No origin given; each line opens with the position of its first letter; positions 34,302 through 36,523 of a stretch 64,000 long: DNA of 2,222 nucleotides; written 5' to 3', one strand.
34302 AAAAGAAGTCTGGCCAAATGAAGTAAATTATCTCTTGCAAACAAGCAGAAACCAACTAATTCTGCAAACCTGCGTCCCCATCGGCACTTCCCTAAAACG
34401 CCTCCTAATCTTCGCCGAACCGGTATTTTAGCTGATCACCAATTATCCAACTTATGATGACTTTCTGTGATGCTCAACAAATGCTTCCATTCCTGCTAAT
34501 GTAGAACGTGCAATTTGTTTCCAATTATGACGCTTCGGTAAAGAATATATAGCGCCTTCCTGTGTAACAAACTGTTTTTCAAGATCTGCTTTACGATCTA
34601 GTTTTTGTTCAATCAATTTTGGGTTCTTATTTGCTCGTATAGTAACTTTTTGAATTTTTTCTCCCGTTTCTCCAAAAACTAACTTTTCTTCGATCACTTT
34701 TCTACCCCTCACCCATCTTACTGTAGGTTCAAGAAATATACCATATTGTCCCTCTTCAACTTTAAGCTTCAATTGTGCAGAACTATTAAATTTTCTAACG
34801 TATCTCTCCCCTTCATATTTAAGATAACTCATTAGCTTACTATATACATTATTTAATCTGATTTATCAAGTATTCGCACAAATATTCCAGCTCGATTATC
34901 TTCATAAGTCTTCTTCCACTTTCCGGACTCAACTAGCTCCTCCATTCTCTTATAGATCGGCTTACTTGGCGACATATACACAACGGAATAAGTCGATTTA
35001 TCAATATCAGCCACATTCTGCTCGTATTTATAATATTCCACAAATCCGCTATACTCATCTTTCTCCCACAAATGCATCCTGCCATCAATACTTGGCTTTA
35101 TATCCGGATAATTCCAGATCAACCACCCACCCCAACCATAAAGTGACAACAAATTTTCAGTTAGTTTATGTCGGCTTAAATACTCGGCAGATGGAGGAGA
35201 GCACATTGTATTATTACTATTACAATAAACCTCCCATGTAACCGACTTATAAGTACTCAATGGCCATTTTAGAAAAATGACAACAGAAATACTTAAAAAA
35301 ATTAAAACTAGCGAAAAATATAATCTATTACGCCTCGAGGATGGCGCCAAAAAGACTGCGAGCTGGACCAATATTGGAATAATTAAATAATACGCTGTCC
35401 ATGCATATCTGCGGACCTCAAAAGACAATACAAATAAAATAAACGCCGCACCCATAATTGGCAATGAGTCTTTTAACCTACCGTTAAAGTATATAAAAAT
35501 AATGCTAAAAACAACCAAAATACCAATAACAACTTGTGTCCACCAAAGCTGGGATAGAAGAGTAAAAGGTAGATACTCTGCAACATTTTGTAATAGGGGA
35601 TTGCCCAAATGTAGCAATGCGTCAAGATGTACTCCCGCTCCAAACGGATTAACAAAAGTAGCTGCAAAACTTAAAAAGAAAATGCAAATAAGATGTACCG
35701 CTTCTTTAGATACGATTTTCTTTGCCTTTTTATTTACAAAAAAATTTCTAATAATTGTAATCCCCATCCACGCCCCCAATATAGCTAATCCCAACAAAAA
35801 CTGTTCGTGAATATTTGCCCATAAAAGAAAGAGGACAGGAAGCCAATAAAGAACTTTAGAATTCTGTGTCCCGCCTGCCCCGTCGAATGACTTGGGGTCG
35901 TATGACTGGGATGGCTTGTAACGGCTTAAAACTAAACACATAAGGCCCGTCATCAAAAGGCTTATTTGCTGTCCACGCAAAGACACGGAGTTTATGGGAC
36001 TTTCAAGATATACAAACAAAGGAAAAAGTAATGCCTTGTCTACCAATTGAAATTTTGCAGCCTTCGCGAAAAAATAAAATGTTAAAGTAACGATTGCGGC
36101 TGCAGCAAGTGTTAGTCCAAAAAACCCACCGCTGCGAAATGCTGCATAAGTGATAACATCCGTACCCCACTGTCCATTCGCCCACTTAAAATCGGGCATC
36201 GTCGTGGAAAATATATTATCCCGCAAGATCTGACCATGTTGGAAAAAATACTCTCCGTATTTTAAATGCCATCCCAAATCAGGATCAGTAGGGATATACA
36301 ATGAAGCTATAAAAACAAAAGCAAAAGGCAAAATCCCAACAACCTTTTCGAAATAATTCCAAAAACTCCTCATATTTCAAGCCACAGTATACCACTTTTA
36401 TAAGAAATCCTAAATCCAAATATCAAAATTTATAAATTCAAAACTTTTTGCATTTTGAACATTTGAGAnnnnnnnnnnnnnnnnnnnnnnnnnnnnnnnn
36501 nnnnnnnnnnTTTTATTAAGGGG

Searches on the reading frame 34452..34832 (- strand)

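Call 3: search_protein_families(library=pfam, proteins=[window:34452-34832:-], max_evalue=1)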
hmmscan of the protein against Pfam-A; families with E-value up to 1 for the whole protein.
window:34452-34832:- (126 aa): 1 family
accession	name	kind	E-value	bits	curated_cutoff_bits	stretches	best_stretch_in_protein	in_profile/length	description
PF22167.2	PH0730-like_N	-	0.12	12.9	30.2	0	41-55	15-29/60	PH0730-like, N-terminal domain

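Call 4: search_protein_families(library=ncbifam, proteins=[window:34452-34832:-], max_evalue=1)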
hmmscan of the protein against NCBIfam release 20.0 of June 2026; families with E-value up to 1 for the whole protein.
window:34452-34832:- (126 aa): 0 families

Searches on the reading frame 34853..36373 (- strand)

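Call 3: search_protein_families(library=pfam, proteins=[window:34853-36373:-], max_evalue=1)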
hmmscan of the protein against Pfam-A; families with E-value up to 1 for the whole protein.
window:34853-36373:- (506 aa): 1 family
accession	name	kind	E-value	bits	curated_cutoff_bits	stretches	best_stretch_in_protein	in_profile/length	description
PF06961.18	DUF1294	-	0.17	12.6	25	1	188-218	22-52/55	Protein of unknown function (DUF1294)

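Call 4: search_protein_families(library=ncbifam, proteins=[window:34853-36373:-], max_evalue=1)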
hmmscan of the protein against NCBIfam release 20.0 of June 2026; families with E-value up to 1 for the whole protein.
window:34853-36373:- (506 aa): 0 families
